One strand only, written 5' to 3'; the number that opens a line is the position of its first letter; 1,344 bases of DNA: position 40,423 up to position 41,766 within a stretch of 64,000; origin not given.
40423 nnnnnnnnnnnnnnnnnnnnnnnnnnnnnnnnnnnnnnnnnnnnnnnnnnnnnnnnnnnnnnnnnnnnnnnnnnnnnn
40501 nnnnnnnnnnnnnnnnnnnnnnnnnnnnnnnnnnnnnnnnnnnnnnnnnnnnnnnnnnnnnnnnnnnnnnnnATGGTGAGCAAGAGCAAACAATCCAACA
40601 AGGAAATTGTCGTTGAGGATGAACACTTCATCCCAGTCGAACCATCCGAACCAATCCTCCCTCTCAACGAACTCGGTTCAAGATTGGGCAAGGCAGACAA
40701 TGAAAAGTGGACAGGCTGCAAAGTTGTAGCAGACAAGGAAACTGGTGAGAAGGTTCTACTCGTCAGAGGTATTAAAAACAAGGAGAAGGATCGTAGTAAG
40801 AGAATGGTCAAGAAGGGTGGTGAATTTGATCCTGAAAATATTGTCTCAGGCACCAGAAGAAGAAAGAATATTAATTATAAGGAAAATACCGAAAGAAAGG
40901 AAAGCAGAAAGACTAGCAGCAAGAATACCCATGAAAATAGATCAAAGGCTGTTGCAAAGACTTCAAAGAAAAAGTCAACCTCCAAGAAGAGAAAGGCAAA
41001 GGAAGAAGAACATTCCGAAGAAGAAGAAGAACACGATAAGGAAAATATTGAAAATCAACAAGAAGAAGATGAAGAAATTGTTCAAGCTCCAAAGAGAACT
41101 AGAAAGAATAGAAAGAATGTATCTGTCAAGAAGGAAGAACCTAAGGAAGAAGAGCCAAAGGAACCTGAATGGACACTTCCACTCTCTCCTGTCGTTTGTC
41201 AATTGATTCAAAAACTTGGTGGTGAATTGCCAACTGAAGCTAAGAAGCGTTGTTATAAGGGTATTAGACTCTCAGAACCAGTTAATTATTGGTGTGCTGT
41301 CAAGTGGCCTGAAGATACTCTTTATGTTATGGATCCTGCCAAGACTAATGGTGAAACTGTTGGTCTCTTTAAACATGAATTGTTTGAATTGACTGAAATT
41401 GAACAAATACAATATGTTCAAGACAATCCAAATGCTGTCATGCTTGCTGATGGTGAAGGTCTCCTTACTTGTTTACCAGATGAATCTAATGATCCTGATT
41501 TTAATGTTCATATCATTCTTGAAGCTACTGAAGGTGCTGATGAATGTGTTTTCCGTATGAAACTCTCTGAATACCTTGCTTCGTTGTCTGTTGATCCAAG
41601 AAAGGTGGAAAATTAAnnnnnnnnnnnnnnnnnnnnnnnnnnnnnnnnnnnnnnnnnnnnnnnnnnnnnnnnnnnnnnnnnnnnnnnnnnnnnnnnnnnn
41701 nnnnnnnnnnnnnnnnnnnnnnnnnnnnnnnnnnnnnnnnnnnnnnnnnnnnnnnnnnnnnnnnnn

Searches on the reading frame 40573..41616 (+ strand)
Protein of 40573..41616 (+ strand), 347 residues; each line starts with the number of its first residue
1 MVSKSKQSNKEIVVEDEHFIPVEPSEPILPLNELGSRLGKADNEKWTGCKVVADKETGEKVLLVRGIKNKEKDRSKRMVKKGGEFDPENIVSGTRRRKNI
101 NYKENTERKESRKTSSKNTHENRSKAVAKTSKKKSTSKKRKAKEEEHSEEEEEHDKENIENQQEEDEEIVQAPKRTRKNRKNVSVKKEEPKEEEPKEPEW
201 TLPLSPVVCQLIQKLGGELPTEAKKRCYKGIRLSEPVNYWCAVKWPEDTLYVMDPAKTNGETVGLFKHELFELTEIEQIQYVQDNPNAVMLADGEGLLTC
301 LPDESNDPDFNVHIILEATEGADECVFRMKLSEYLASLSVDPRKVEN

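Call 7: search_protein_families(library=pfam, proteins=[window:40573-41616:+])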
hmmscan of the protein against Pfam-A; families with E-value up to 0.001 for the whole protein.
window:40573-41616:+ (347 aa): 1 family
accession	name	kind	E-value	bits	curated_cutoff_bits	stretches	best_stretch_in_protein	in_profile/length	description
PF09649.15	CHZ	-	5.4e-06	26.2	23.3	1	84-107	8-33/34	Histone chaperone domain CHZ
